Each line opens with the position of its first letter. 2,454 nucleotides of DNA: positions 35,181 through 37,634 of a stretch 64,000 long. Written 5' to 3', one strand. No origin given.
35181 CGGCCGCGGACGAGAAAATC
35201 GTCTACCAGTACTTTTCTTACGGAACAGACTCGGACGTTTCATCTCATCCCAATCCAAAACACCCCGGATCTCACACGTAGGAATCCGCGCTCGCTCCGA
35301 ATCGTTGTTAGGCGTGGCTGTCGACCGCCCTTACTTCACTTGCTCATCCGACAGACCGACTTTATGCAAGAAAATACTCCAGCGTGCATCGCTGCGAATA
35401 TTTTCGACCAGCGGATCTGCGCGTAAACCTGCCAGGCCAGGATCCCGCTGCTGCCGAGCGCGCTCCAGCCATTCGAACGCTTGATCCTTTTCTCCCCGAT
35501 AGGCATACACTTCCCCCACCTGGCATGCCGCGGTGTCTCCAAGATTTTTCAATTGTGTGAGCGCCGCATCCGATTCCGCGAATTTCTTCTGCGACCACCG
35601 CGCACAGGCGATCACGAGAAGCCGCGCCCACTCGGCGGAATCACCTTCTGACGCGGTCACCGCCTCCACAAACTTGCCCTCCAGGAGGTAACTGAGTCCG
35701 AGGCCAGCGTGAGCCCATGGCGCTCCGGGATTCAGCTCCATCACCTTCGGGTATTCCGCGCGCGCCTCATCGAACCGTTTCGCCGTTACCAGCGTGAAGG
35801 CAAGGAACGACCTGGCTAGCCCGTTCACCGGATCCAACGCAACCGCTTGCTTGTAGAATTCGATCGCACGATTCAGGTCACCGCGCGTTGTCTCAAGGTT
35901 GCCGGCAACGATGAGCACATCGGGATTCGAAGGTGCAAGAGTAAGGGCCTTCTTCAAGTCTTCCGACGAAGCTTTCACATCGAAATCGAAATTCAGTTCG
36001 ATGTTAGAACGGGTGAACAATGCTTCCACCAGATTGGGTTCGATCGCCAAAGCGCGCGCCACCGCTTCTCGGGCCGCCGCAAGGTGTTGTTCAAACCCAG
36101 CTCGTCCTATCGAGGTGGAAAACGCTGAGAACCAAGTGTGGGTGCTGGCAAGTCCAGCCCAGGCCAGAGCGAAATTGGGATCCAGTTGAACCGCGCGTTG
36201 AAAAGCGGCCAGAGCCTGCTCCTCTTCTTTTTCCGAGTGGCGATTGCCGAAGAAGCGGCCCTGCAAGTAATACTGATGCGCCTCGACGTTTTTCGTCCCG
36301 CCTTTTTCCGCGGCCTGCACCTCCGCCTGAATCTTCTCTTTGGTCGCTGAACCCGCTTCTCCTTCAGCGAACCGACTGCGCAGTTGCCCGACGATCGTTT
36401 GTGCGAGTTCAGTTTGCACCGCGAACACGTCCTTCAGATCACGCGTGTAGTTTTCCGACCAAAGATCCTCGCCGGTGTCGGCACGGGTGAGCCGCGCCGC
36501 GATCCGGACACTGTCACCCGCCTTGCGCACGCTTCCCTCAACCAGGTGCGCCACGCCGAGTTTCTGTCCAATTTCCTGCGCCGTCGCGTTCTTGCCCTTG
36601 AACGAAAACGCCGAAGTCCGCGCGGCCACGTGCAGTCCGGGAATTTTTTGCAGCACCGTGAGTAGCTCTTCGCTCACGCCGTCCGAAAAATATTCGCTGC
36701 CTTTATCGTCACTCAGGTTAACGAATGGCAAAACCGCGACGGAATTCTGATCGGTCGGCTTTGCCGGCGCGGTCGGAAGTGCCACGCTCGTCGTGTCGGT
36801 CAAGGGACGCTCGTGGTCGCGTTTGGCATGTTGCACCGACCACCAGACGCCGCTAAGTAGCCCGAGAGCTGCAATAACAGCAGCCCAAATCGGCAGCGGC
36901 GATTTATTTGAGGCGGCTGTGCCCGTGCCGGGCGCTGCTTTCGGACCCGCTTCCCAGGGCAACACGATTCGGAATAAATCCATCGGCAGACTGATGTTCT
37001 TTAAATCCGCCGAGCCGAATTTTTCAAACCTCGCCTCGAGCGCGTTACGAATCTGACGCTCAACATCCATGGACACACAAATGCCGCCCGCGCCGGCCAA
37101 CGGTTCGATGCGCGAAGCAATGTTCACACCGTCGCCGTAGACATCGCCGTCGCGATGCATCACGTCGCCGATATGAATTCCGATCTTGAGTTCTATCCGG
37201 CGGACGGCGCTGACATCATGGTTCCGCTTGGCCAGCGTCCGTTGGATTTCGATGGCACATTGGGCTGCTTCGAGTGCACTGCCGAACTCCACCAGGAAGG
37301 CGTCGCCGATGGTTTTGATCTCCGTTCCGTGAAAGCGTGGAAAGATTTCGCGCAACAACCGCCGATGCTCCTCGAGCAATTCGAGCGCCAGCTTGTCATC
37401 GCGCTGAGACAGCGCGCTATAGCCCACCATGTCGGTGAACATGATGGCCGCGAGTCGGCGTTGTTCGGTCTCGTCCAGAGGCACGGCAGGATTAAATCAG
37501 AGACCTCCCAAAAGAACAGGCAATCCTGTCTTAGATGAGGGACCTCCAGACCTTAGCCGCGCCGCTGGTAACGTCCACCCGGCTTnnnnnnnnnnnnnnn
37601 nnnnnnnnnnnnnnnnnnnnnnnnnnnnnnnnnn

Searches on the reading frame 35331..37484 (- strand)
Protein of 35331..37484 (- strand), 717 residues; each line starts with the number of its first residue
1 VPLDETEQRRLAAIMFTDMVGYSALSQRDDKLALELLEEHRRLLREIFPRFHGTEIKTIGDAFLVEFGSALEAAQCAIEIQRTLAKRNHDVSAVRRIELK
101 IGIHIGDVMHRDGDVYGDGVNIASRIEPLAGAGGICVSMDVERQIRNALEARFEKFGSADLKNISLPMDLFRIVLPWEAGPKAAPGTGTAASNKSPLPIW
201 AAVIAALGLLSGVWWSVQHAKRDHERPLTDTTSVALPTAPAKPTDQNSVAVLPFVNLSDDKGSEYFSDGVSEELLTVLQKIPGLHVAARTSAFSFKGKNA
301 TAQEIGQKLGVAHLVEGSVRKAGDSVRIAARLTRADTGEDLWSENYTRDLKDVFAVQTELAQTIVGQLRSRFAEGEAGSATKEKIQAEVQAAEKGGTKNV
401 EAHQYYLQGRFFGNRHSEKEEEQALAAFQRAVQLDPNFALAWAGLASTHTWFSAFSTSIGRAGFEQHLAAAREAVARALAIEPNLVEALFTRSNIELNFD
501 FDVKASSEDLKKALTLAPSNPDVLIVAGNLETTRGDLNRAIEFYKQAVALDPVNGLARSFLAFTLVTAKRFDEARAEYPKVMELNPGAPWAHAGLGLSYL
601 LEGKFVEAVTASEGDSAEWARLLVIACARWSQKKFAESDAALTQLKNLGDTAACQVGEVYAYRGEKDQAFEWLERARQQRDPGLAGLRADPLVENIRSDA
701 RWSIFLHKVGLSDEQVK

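Call 4: search_protein_families(library=pfam, proteins=[window:35331-37484:-], max_evalue=0.01)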
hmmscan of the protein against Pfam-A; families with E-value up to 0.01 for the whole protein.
window:35331-37484:- (717 aa): 16 families
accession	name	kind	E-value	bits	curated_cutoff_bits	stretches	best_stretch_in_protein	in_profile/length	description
PF00211.25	Guanylate_cyc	-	8e-19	68.4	21.9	1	11-162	8-171/183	Adenylate and Guanylate cyclase catalytic domain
PF13414.12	TPR_11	-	8.3e-19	67.4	26.8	3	422-447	11-36/42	TPR repeat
PF00515.34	TPR_1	-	7.8e-15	54.4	27.8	0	528-552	8-32/34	Tetratricopeptide repeat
PF14559.12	TPR_19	-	2.8e-13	50.4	25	2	534-576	4-46/68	Tetratricopeptide repeat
PF07719.23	TPR_2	-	5.7e-13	48.3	27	0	523-552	3-32/34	Tetratricopeptide repeat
PF13431.12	TPR_17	-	2.3e-12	46.6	24.4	0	427-448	1-22/34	Tetratricopeptide repeat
PF13181.12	TPR_8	-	1.3e-11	44.1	25.7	0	526-553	6-33/34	Tetratricopeptide repeat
PF13428.12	TPR_14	-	3.8e-10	39.9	23.5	0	420-446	16-42/44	Tetratricopeptide repeat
PF23914.1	TPR_CcmH_CycH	-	9.5e-09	35.7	42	1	504-585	67-151/158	Cytochrome c-type biogenesis protein H TPR domain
PF13424.12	TPR_12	-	1.6e-06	28.6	30.1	0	559-610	7-66/77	Tetratricopeptide repeat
PF13371.12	TPR_9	-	1e-05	25.9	35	0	465-526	8-68/73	Tetratricopeptide repeat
PF13432.12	TPR_16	-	1.3e-05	25.9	32.7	0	506-552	16-62/65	Tetratricopeptide repeat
PF13429.12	TPR_15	-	1.4e-05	25.2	26.2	1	517-575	142-200/280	Tetratricopeptide repeat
PF25062.1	ARM_TT21_N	-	0.00023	21.4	40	0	465-550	113-197/222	Tetratricopeptide repeat protein 21 N-terminal ARM repeat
PF24575.1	TPR_Slam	-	0.00068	20.5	35.2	0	529-576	55-102/104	Surface lipoprotein assembly modifier, N-terminal TPR repeats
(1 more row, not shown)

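Call 5: search_protein_families(library=ncbifam, proteins=[window:35331-37484:-], max_evalue=0.01)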
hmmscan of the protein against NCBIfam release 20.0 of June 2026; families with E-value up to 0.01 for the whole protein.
window:35331-37484:- (717 aa): 15 families
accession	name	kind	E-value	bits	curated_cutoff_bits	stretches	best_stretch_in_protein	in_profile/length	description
NF058673.1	LipAdnlyCyLipJMY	equivalog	7.9e-23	80.9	800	1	7-164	291-440/449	bifunctional lipase/adenylate cyclase LipJ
TIGR04510.1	mod_pep_cyc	subfamily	3.2e-18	65.6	400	2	300-449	305-442/814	putative peptide modification system cyclase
TIGR02917.1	PEP_TPR_lipo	equivalog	4.9e-17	61.1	312.2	2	466-610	139-282/899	XrtA/PEP-CTERM system TPR-repeat protein PrsT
NF040959.1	MamA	equivalog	2.9e-12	46.5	200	1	470-585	89-203/204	magnetosome protein MamA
NF009037.0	PRK12370.1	equivalog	6.2e-08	31.5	589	1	400-563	256-413/553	HilA/EilA family virulence transcriptional regulator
TIGR03939.1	PGA_TPR_OMP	equivalog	6.4e-08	31.3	366.65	1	499-586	407-494/800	poly-beta-1,6 N-acetyl-D-glucosamine export porin PgaA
NF033762.1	social_mot_Tgl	equivalog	4e-07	29.6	225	1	533-614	43-125/252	social motility TPR repeat lipoprotein Tgl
NF047558.1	TPR_END_plus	domain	4.3e-07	29.8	32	1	659-702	8-51/56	TPR end-of-group domain-containing protein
TIGR00990.1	3a0801s09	subfamily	1e-06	27.7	757.25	1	470-589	349-467/615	mitochondrial import receptor subunit TOM70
TIGR02521.1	type_IV_pilW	equivalog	2.2e-06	27.4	154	2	504-558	48-102/234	type IV pilus biogenesis/stability protein PilW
TIGR02552.1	LcrH_SycD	equivalog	0.00016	21.4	104.8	0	533-609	30-106/136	SycD/LcrH family type III secretion system chaperone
NF002725.1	PRK02603.1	equivalog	0.00031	20.8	143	0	533-612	47-129/173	photosystem I assembly protein Ycf3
NF033920.0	C39_PA2778_fam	equivalog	0.00045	19.7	150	0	495-584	164-253/255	PA2778 family cysteine peptidase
NF052415.1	T3SS_chap_SctY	equivalog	0.00057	20.4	70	1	561-644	12-102/106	type III secretion apparatus assembly chaperone SctY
NF008391.2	PRK11189.1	equivalog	0.0019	17.7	250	0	507-585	85-163/297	lipoprotein NlpI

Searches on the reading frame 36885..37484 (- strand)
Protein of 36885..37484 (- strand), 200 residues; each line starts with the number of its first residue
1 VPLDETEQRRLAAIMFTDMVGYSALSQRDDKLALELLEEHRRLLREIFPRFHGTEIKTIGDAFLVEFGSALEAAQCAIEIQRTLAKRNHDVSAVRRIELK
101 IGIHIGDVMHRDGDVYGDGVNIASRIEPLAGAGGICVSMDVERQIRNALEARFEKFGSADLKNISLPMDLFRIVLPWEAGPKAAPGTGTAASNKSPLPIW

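Call 7: search_solved_structures(query=window:36900-37484:-, max_evalue=0.001, show_alignments=2)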
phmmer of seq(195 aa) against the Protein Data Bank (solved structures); distinct sequences matched with E-value up to 0.001: 20.
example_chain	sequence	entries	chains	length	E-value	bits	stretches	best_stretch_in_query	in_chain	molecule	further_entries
3mr7_A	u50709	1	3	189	3e-32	115.2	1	7-172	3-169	Adenylate/guanylate cyclase/hydrolase, alpha/beta fold family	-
4wp9_A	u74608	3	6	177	5.2e-21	78.6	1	12-174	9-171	Ma1120 | Cyclase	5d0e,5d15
4wp3_A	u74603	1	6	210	7.2e-21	78.2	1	12-174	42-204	Ma1120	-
4wp8_A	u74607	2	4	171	1.4e-20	77.3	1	12-173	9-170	Ma1120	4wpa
5d0g_A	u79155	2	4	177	4.1e-19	72.4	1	12-174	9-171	Cyclase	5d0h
1ybt_A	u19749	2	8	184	2.3e-16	63.5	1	7-164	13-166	hydrolase, alpha/beta hydrolase fold family | lipJ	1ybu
1fx4_A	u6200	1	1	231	4.3e-10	43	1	13-94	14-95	RECEPTOR-TYPE ADENYLATE CYCLASE GRESAG 4.3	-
1fx2_A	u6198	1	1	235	1.6e-09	41.2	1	13-85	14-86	RECEPTOR-TYPE ADENYLATE CYCLASE GRESAG 4.1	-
3r5g_A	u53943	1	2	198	1.2e-08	38.4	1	6-174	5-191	CyaB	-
1wc1_A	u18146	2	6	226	3.9e-06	30.1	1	3-94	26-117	ADENYLATE CYCLASE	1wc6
3et6_A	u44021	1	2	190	4.5e-06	29.9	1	10-141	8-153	Soluble guanylyl cyclase beta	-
1wc0_A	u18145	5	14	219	1.1e-05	28.7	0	8-94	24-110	ADENYLATE CYCLASE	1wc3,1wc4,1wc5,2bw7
2w01_A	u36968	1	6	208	7.2e-05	26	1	9-139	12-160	ADENYLATE CYCLASE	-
1y10_A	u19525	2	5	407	0.00012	25.2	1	10-173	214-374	Hypothetical protein Rv1264/MT1302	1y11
9bcv_A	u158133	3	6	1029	0.00021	24.5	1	12-142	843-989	Atrial natriuretic peptide receptor 1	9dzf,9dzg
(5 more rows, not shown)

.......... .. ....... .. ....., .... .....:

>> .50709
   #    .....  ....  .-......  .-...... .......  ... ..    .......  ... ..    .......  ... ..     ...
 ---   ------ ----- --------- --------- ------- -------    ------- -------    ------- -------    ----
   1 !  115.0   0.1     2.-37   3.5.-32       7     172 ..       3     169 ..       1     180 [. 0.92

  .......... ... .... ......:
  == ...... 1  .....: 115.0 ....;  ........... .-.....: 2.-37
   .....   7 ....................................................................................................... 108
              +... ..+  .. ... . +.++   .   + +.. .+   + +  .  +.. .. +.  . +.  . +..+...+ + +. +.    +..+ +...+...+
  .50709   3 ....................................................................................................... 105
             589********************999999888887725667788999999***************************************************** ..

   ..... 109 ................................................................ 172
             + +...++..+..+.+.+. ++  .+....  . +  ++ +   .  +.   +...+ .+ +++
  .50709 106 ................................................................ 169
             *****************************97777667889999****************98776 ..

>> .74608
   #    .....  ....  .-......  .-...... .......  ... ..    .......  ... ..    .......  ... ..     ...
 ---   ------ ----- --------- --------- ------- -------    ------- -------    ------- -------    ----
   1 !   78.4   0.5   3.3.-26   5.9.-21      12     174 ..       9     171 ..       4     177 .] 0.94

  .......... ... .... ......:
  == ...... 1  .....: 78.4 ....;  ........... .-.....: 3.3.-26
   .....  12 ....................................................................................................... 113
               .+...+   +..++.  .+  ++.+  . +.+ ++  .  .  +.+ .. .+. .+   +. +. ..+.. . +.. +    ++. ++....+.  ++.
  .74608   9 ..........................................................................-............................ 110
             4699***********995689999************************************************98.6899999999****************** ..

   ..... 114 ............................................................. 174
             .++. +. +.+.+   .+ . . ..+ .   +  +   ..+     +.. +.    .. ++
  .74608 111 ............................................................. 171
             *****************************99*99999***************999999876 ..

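Call 33: search_protein_families(library=padloc, proteins=[window:36885-37484:-], max_evalue=0.01)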
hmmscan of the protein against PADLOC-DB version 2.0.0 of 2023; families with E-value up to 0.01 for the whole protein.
window:36885-37484:- (200 aa): 2 families
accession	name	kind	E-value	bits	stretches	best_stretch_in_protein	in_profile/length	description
PDLC00734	PycC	-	1.8e-05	22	1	8-153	186-352/374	Pycsar cyclase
PDLC00765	PycC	-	0.0013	15.9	1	12-161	258-428/477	Pycsar cyclase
